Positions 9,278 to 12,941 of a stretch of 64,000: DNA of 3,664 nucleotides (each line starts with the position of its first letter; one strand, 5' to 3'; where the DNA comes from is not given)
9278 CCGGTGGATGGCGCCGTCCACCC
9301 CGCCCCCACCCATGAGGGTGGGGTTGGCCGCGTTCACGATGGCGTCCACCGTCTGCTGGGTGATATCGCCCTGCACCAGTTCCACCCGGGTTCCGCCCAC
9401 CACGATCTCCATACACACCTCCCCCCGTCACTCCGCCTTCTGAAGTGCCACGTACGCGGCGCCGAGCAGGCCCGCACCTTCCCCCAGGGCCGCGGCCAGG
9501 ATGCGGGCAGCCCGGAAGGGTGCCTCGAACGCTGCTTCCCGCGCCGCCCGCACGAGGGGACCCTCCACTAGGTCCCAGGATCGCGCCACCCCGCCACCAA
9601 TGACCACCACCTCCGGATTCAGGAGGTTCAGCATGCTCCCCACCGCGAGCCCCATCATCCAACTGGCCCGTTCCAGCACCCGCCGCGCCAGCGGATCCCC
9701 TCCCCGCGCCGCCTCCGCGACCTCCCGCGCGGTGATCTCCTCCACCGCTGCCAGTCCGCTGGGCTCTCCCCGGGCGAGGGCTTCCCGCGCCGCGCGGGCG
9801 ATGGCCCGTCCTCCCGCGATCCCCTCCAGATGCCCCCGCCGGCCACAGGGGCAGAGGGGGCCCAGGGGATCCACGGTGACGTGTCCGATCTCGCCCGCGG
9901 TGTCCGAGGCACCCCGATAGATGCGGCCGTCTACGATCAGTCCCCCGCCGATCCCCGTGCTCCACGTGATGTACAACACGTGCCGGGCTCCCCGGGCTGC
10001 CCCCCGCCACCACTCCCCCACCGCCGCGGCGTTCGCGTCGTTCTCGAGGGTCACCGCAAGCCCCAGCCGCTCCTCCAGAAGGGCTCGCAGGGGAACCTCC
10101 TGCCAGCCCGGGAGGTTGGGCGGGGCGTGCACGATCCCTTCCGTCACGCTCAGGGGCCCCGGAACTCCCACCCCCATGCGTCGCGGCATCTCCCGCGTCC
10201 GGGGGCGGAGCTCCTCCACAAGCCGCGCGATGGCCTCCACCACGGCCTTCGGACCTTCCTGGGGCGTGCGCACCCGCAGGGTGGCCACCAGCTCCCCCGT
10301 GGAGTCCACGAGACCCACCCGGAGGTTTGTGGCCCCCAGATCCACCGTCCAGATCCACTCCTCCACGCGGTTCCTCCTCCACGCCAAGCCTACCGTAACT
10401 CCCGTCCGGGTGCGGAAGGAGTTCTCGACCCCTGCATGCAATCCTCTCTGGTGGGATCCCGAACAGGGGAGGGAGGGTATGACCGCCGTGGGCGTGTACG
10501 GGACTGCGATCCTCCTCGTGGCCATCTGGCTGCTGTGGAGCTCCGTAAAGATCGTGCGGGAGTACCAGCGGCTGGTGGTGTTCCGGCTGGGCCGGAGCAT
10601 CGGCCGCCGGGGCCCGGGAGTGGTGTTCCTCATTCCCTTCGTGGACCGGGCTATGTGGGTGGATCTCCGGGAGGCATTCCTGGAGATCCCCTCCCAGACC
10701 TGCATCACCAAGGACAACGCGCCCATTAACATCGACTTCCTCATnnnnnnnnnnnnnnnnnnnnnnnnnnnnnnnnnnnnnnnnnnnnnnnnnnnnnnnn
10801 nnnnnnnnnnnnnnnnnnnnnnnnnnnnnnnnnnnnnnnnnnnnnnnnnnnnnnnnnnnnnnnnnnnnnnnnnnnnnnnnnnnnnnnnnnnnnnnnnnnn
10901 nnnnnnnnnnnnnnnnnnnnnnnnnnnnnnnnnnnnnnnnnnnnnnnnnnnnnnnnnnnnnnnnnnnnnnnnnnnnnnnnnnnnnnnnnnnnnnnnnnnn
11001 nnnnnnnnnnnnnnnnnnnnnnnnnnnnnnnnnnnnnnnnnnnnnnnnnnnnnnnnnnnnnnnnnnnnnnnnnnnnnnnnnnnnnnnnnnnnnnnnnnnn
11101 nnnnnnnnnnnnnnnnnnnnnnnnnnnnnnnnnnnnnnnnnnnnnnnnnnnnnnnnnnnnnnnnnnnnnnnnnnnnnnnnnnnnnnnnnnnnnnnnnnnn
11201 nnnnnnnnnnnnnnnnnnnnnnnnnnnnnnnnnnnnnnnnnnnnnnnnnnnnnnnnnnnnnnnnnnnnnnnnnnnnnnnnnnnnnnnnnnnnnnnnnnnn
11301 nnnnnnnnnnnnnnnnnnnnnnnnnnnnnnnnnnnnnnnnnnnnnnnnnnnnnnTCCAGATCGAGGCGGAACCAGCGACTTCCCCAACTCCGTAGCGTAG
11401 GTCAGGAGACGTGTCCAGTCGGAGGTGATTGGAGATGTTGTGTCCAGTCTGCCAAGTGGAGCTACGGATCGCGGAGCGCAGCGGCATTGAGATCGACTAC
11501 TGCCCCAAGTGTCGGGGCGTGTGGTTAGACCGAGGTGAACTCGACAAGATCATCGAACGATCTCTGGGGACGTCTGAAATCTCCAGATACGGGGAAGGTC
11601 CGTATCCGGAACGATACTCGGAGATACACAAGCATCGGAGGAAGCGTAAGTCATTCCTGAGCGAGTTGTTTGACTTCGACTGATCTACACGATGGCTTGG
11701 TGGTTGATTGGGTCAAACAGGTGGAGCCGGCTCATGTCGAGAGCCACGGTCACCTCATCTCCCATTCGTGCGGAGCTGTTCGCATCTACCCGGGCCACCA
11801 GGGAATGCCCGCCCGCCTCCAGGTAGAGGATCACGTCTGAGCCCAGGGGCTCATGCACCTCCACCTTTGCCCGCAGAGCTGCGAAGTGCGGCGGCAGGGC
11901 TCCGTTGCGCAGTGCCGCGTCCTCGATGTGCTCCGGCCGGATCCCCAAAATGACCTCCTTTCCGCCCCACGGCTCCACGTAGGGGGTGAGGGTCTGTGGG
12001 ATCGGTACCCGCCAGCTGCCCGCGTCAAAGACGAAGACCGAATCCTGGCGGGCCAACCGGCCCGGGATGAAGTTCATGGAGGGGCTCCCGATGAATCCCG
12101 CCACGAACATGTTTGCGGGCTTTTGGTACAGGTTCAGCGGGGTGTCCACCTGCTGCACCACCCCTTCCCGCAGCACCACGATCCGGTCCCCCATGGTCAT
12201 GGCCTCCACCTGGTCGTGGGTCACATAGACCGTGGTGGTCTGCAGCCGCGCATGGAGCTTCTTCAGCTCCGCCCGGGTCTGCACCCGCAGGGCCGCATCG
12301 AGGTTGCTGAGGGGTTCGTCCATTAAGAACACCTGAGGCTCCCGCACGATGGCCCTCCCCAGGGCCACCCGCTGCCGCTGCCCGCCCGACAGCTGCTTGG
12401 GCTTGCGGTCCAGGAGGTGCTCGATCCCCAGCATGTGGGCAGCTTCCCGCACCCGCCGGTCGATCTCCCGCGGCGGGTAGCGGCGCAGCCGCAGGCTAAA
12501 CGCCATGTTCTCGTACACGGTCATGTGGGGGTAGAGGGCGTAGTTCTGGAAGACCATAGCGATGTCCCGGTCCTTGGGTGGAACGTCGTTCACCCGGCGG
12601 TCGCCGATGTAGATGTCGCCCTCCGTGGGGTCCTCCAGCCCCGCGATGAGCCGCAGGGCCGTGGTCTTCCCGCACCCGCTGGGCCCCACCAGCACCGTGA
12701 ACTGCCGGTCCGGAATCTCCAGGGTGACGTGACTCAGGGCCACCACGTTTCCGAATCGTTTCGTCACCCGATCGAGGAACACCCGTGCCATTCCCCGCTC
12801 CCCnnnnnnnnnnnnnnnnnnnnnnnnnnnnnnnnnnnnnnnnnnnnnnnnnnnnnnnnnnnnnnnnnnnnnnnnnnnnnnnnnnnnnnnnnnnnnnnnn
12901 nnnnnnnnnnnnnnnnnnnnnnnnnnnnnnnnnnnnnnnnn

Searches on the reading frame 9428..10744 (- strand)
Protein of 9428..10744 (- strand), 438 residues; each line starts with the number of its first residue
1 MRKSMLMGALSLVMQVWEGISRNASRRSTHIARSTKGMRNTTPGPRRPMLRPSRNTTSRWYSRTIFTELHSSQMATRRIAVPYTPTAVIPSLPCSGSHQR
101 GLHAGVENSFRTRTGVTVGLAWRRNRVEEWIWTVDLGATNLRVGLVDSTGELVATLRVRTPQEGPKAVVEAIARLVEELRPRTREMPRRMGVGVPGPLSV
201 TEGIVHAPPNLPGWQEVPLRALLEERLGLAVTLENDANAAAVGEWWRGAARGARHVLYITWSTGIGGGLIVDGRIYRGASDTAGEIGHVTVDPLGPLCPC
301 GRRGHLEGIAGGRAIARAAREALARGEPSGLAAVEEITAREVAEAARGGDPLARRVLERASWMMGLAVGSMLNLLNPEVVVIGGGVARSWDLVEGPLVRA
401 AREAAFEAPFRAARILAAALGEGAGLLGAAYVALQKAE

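Call 31: search_protein_families(library=pfam, proteins=[window:9428-10744:-], max_evalue=0.0001)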
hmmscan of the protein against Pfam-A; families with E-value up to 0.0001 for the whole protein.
window:9428-10744:- (438 aa): 1 family
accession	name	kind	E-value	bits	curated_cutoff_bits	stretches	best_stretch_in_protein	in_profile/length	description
PF00480.26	ROK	-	2.2e-68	231.4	22.9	1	133-435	3-293/294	ROK family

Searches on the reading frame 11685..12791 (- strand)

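Call 31: search_protein_families(library=pfam, proteins=[window:11685-12791:-], max_evalue=0.0001)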
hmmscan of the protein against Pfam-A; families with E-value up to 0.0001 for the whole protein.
window:11685-12791:- (368 aa): 6 families
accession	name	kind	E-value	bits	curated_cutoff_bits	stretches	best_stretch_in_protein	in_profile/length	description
PF00005.33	ABC_tran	-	4.2e-35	121.8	25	1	19-161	1-136/137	ABC transporter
PF17912.7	OB_MalK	-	5.2e-16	59.7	27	1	235-289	1-53/53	MalK OB fold domain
PF08402.16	TOBE_2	-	1.2e-09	38.5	21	1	282-359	1-76/76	TOBE domain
PF03459.23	TOBE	-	1.7e-09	38.2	22.3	1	305-358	6-64/64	TOBE domain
PF02463.25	SMC_N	-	1.2e-05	25.3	40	0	117-208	135-215/220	RecF/RecN/SMC N terminal domain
PF13304.12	AAA_21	-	6.8e-05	23.5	27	0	31-100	1-67/304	AAA domain, putative AbiEii toxin, Type IV TA system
